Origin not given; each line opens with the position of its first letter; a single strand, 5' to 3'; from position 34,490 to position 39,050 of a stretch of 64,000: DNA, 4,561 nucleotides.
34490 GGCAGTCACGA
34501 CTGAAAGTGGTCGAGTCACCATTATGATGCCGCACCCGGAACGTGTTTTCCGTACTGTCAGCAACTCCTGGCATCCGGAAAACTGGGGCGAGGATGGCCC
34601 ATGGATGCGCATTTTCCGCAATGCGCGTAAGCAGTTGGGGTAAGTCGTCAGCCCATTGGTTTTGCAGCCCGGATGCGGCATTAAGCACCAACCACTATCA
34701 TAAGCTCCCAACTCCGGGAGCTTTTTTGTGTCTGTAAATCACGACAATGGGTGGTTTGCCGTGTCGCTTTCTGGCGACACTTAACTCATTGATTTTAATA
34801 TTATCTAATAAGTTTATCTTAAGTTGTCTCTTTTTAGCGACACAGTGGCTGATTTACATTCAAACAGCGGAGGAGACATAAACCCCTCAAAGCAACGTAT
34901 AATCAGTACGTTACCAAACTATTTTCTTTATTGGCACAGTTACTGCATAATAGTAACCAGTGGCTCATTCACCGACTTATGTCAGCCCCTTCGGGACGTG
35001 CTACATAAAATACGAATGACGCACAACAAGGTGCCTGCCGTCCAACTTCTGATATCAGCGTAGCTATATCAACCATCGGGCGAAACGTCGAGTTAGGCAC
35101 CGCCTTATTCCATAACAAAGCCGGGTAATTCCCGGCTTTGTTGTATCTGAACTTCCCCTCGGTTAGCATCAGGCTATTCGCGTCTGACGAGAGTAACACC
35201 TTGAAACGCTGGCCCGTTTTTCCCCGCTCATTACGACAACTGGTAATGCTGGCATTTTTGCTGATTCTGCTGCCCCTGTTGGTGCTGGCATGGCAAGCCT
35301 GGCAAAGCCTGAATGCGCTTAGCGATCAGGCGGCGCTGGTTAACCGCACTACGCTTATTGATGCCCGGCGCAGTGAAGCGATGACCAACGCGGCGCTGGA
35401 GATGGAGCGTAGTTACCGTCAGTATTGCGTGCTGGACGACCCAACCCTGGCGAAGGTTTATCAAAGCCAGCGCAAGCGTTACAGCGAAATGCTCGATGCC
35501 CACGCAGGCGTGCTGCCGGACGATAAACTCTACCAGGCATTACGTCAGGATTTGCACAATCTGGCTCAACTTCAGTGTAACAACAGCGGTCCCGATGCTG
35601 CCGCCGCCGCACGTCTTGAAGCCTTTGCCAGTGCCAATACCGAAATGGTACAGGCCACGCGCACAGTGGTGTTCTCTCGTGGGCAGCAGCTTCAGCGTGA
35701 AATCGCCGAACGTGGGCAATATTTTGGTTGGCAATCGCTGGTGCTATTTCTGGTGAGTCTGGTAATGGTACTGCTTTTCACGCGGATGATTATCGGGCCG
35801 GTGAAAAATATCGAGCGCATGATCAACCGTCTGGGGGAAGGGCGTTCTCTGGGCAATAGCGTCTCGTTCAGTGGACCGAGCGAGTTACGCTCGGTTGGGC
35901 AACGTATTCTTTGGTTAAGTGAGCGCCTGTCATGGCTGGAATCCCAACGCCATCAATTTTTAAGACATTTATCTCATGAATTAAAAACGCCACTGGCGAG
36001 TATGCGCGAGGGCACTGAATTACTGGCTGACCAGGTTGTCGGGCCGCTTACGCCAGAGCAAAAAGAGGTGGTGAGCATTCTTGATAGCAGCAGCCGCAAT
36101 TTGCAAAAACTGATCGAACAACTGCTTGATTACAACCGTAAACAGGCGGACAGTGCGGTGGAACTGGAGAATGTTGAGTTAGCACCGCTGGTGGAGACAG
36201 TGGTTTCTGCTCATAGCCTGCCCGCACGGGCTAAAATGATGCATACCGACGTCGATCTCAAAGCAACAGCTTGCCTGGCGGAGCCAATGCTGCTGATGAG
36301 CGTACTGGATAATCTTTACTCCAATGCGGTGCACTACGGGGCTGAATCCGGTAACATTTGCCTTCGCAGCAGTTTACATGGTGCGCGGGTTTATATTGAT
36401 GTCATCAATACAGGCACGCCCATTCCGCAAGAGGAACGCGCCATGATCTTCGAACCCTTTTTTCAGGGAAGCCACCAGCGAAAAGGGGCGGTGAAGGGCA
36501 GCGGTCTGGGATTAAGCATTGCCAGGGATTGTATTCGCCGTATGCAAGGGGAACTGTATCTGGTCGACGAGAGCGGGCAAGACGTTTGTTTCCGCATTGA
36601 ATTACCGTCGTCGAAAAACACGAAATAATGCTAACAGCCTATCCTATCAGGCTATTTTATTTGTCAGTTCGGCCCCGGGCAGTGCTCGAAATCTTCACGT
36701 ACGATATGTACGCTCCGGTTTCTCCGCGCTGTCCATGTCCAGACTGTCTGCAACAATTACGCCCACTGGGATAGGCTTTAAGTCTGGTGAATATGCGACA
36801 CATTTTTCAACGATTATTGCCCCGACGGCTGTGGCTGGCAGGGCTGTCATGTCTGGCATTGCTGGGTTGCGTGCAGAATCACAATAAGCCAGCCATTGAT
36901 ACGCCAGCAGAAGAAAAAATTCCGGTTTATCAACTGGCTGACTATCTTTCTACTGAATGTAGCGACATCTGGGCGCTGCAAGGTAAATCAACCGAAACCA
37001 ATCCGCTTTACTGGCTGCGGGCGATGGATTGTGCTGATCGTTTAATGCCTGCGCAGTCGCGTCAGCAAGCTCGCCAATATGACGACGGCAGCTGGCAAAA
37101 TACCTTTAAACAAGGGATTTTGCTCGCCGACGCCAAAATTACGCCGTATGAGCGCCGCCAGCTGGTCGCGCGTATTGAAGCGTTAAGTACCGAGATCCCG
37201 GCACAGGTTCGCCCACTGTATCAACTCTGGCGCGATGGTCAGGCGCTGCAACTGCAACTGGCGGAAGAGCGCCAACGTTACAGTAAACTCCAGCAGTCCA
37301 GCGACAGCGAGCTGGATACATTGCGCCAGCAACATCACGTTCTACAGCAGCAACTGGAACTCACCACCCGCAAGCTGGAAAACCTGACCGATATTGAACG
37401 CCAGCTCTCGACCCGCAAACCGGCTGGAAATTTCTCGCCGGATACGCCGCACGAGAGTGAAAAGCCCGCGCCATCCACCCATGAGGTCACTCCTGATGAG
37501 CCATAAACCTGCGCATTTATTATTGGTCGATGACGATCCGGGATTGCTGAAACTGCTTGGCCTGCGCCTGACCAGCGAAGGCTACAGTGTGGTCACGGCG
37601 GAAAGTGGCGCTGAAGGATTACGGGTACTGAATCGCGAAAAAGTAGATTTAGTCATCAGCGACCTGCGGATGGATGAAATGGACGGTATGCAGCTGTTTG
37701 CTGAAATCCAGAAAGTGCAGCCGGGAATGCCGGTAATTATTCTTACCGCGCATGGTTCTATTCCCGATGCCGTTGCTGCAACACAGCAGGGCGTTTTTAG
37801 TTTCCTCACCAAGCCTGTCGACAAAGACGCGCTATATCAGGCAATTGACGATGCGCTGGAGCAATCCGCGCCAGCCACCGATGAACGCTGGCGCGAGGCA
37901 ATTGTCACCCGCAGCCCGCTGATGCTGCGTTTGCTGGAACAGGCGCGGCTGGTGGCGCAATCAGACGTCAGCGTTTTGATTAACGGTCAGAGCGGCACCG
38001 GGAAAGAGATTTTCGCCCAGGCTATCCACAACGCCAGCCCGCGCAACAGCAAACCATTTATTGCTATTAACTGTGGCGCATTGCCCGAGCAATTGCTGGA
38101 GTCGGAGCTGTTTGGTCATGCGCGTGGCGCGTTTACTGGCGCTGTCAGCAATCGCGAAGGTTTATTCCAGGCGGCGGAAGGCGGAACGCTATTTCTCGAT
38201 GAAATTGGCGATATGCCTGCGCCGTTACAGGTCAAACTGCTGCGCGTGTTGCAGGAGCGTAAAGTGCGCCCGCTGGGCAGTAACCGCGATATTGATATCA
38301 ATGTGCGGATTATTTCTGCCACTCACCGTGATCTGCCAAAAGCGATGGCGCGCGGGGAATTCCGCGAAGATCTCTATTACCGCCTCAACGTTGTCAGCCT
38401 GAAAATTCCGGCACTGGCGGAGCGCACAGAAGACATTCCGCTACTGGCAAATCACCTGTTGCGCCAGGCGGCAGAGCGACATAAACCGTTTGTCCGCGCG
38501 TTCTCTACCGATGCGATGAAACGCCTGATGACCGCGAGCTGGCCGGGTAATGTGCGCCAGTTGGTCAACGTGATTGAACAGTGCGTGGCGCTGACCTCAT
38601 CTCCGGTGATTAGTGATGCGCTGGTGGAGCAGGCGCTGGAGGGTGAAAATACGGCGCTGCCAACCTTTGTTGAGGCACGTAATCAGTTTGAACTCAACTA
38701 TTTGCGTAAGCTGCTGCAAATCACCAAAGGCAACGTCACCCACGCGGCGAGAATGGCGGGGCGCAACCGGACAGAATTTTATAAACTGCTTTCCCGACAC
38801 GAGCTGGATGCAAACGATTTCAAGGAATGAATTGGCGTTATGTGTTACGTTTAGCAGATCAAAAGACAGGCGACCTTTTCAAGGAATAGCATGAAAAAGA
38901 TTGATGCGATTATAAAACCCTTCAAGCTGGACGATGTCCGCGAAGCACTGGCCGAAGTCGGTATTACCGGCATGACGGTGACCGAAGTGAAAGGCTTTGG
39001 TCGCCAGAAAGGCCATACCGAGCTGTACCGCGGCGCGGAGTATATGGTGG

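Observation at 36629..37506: Lipoprotein gene qseG embedded between the kinase and the sigma54 regulator, overlapping glrR by 11 bp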

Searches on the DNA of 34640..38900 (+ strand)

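Call 3: search_dna_similar(query=window:34640-38900:+, collection=ecoli_genomes, mode=near, max_rows=12)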
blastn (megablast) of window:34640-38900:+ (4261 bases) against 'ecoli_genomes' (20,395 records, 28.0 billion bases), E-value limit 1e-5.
Records with a match: 5430; places in all: 9636; records where one place covers at least 80% of the query: 5426.
Genomes with a match: 5426 of 5426; with a place that covers at least 80% of the query: 5426. Places per genome that has any: lowest 1, median 2, highest 3. On chromosomes: 9632 places; on plasmids: 4.
Best place of each record, by identity: >=99% 1255; 95-99% 4169; 90-95% 2; 80-90% 4.
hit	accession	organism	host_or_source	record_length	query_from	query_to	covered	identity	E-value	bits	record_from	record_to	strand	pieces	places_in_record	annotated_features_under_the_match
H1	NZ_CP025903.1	Escherichia coli strain 300709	Homo sapiens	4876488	1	4261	100%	100.0%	0e+0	7864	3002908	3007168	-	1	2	qseE: two component system sensor histidine kinase QseE/GlrK | glrR: two-component system response regulator GlrR | qseG: two-component system QseEF-associated lipoprotein QseG | glnB: nitrogen regulatory protein P-II | purL: phosphoribosylformylglycinamidine synthase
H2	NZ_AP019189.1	Escherichia coli strain M217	Homo sapiens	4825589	1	4261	100%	100.0%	0e+0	7864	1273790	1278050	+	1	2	qseE: two component system sensor histidine kinase QseE/GlrK | glrR: two-component system response regulator GlrR | qseG: two-component system QseEF-associated lipoprotein QseG | glnB: nitrogen regulatory protein P-II | purL: phosphoribosylformylglycinamidine synthase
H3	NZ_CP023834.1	Escherichia coli strain 4/2-1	Homo sapiens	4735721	1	4261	100%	100.0%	0e+0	7864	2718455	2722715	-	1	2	qseE: two component system sensor histidine kinase QseE/GlrK | glrR: two-component system response regulator GlrR | qseG: two-component system QseEF-associated lipoprotein QseG | glnB: nitrogen regulatory protein P-II | purL: phosphoribosylformylglycinamidine synthase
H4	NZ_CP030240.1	Escherichia coli strain ER1709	-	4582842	1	4261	100%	100.0%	0e+0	7864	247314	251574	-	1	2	qseE: two component system sensor histidine kinase QseE/GlrK | glrR: two-component system response regulator GlrR | qseG: two-component system QseEF-associated lipoprotein QseG | glnB: nitrogen regulatory protein P-II | purL: phosphoribosylformylglycinamidine synthase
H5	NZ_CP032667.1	Escherichia coli str. K-12 substr. MG1655 strain K-12 ...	Laboratory strain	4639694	1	4261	100%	100.0%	0e+0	7864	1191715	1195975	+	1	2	qseE: two component system sensor histidine kinase QseE/GlrK | glrR: two-component system response regulator GlrR | qseG: two-component system QseEF-associated lipoprotein QseG | glnB: nitrogen regulatory protein P-II | purL: phosphoribosylformylglycinamidine synthase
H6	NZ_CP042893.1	Escherichia coli strain CFSAN061772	missing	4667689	1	4261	100%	100.0%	0e+0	7864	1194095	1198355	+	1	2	qseE: two component system sensor histidine kinase QseE/GlrK | glrR: two-component system response regulator GlrR | qseG: two-component system QseEF-associated lipoprotein QseG | glnB: nitrogen regulatory protein P-II | purL: phosphoribosylformylglycinamidine synthase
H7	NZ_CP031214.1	Escherichia coli strain C600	Homo sapiens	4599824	1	4261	100%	100.0%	0e+0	7864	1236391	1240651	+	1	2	qseE: two component system sensor histidine kinase QseE/GlrK | glrR: two-component system response regulator GlrR | qseG: two-component system QseEF-associated lipoprotein QseG | glnB: nitrogen regulatory protein P-II | purL: phosphoribosylformylglycinamidine synthase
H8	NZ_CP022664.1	Escherichia coli strain FORC 064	cucumber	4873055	1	4261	100%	100.0%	0e+0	7864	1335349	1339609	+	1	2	qseE: two component system sensor histidine kinase QseE/GlrK | glrR: two-component system response regulator GlrR | qseG: two-component system QseEF-associated lipoprotein QseG | glnB: nitrogen regulatory protein P-II | purL: phosphoribosylformylglycinamidine synthase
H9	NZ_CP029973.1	Escherichia coli strain 51008369SK1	Dog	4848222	1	4261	100%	100.0%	0e+0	7864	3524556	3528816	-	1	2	qseE: two component system sensor histidine kinase QseE/GlrK | glrR: two-component system response regulator GlrR | qseG: two-component system QseEF-associated lipoprotein QseG | glnB: nitrogen regulatory protein P-II | purL: phosphoribosylformylglycinamidine synthase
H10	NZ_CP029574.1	Escherichia coli strain DA33133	Homo sapiens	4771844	1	4261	100%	100.0%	0e+0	7864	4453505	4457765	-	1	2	qseE: two component system sensor histidine kinase QseE/GlrK | glrR: two-component system response regulator GlrR | qseG: two-component system QseEF-associated lipoprotein QseG | glnB: nitrogen regulatory protein P-II | purL: phosphoribosylformylglycinamidine synthase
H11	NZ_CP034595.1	Escherichia coli strain WCHEC035053S1G0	missing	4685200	1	4261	100%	100.0%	0e+0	7864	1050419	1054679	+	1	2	qseE: two component system sensor histidine kinase QseE/GlrK | glrR: two-component system response regulator GlrR | qseG: two-component system QseEF-associated lipoprotein QseG | glnB: nitrogen regulatory protein P-II | purL: phosphoribosylformylglycinamidine synthase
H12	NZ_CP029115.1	Escherichia coli strain AR435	missing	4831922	1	4261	100%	100.0%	0e+0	7864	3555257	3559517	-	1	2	qseE: two component system sensor histidine kinase QseE/GlrK | glrR: two-component system response regulator GlrR | qseG: two-component system QseEF-associated lipoprotein QseG | glnB: nitrogen regulatory protein P-II | purL: phosphoribosylformylglycinamidine synthase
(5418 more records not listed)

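Call 6: get_annotated_region(hit=H5, flank=1500)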
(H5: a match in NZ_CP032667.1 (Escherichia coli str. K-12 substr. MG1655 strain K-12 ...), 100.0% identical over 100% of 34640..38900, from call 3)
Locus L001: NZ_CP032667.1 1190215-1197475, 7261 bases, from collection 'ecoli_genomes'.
description: Escherichia coli str. K-12 substr. MG1655 strain K-12 chromosome, complete genome
organism: Escherichia coli str. K-12 substr. MG1655 strain K-12 substr. MG1655 (NCBI taxid 511145)
replicon: chromosome; assembly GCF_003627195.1
host: -; source: Laboratory strain; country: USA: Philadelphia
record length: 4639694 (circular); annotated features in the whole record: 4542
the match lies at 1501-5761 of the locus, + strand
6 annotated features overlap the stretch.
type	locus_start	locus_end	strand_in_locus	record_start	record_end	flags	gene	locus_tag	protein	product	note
CDS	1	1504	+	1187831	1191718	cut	purL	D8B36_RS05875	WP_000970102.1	phosphoribosylformylglycinamidine synthase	-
CDS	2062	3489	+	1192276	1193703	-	qseE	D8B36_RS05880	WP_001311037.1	two component system sensor histidine kinase QseE/GlrK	-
CDS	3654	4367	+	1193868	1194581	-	qseG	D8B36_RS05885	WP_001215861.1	two-component system QseEF-associated lipoprotein QseG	-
CDS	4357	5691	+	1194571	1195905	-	glrR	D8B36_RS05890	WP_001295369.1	two-component system response regulator GlrR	-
CDS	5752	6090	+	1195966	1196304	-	glnB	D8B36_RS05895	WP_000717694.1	nitrogen regulatory protein P-II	-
CDS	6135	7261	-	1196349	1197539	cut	hmpA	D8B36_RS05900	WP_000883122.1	NO-inducible flavohemoprotein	-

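Call 26: search_dna_similar(query=window:36629-36792:+, collection=ecoli_genomes, mode=distant, max_rows=15, rows=spread)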
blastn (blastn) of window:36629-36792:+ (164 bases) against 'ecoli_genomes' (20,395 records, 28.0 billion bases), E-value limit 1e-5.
Records with a match: 5438; places in all: 23495; records where one place covers at least 80% of the query: 5435.
Genomes with a match: 5426 of 5426; with a place that covers at least 80% of the query: 5426. Places per genome that has any: lowest 1, median 5, highest 8. On chromosomes: 23482 places; on plasmids: 13.
Best place of each record, by identity: >=99% 1971; 95-99% 2058; 90-95% 1398; 80-90% 10; 60-80% 1.
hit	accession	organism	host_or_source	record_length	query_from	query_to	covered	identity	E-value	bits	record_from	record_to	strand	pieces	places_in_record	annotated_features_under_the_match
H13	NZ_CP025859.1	Escherichia coli strain 504239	Homo sapiens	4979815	1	164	100%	100.0%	1e-77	297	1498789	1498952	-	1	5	none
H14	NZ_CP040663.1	Escherichia coli strain EK2009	chicken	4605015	1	164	100%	100.0%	1e-77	297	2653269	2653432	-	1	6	none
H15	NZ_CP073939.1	Escherichia coli strain MB53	Poultry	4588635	1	164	100%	100.0%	1e-77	297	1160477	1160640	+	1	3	none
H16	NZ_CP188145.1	Escherichia coli strain TUM23335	Laboratory developed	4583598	1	164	100%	100.0%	1e-77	297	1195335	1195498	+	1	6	none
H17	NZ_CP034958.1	Escherichia coli strain SCEC020026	Homo sapiens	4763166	1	164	100%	99.4%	6e-76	292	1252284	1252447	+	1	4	none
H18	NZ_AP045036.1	Escherichia coli strain TK3889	calf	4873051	1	164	100%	99.4%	7e-75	288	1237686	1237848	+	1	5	none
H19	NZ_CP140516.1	Escherichia coli strain PNUSAE151638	Homo sapiens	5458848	1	164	100%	97.6%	4e-72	279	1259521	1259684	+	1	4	none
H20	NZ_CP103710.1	Escherichia coli O25b:H4-ST131 strain ST131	Homo sapiens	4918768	1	164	100%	97.0%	2e-70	274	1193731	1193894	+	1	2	none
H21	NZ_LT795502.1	Escherichia coli strain KV7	Sus scrofa domestica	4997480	1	164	100%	97.0%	2e-70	274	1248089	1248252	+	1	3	none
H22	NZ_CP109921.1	Escherichia coli O2:K2:H1 strain C 237-04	Homo sapiens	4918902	1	164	100%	96.3%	2e-69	269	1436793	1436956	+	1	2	none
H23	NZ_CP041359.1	Escherichia coli strain U1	missing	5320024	1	164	100%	95.1%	1e-66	260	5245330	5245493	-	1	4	none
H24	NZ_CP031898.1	Escherichia coli O113:H21 strain FWSEC0010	Homo sapiens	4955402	1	164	100%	94.5%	4e-65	256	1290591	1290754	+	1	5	none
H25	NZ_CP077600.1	Escherichia coli O111:H8 strain 05-3004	Homo sapiens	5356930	1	164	100%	94.5%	4e-65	256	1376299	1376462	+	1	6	none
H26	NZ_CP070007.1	Escherichia coli strain FDAARGOS_1288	Homo sapiens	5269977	1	164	100%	93.9%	5e-64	251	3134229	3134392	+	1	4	none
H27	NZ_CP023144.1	Escherichia coli strain CFSAN061770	missing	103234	18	59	26%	92.9%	5e-7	64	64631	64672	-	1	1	none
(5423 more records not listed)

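Call 43: search_dna_similar(query=L036:8070-8235:-, collection=ecoli_genomes, mode=distant, max_rows=8)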
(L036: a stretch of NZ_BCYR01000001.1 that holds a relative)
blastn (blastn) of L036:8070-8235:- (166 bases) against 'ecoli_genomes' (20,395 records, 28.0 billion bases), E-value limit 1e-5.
Records with a match: 5437; places in all: 22604; records where one place covers at least 80% of the query: 5435.
Genomes with a match: 5426 of 5426; with a place that covers at least 80% of the query: 5426. Places per genome that has any: lowest 1, median 5, highest 8. On chromosomes: 22592 places; on plasmids: 12.
Best place of each record, by identity: 80-90% 5436; 60-80% 1.
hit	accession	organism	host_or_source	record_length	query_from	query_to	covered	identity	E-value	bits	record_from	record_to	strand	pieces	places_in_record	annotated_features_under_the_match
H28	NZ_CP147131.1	Escherichia coli strain KFu015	river water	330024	5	156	92%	88.2%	5e-45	188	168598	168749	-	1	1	efflux RND transporter permease subunit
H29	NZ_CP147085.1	Escherichia coli strain KTa005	river water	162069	5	156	92%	88.2%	5e-45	188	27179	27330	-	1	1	efflux RND transporter permease subunit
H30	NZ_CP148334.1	Escherichia coli strain Z1323HEC0423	Homo sapiens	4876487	10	159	90%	87.3%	8e-43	182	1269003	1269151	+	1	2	none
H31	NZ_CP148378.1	Escherichia coli strain Z1323HEC0067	Homo sapiens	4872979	10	159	90%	87.3%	8e-43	182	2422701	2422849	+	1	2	none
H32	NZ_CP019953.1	Escherichia coli M8 strain M8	Mus musculus C57Bl/6J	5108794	4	157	93%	84.4%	2e-37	163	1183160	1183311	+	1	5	none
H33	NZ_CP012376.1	Escherichia coli strain GE3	human feces of different individuals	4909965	4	157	93%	84.4%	2e-37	163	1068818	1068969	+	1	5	none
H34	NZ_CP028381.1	Escherichia coli strain RM10466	Bos taurus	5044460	4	157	93%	84.4%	2e-37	163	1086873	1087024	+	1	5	none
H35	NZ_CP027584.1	Escherichia coli strain 00-3076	Homo sapiens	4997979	4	157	93%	84.4%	2e-37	163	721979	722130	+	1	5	none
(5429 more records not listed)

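Call 44: search_dna_similar(query=L057:4390-4555:+, collection=ecoli_genomes, mode=distant, max_rows=8)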
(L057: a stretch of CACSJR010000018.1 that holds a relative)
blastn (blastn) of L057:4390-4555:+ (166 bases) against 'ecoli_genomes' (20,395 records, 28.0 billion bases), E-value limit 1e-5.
Records with a match: 5437; places in all: 23563; records where one place covers at least 80% of the query: 5435.
Genomes with a match: 5426 of 5426; with a place that covers at least 80% of the query: 5426. Places per genome that has any: lowest 1, median 5, highest 8. On chromosomes: 23551 places; on plasmids: 12.
Best place of each record, by identity: 80-90% 5078; 60-80% 359.
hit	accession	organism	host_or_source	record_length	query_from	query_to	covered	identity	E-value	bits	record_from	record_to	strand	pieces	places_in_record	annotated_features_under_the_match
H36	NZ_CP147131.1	Escherichia coli strain KFu015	river water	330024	2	154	92%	84.4%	2e-37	163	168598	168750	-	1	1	efflux RND transporter permease subunit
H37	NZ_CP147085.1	Escherichia coli strain KTa005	river water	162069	2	154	92%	84.4%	2e-37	163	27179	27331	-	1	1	efflux RND transporter permease subunit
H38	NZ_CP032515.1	Escherichia coli strain 118UI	Homo sapiens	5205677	8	158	91%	83.4%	3e-35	157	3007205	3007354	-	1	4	none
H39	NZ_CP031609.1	Escherichia coli strain N3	Homo sapiens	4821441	8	158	91%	83.4%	3e-35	157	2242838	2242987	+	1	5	none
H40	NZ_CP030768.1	Escherichia coli strain 2017C-4173W12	missing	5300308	8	158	91%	83.4%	3e-35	157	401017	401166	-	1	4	none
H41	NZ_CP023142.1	Escherichia coli strain CFSAN061770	missing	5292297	8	158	91%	83.4%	3e-35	157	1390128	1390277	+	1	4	none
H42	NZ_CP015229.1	Escherichia coli strain 06-00048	alfalfa sprout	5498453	8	158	91%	83.4%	3e-35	157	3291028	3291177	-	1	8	none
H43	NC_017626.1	Escherichia coli 042 strain 042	-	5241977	8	158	91%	83.4%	3e-35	157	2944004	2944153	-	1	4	none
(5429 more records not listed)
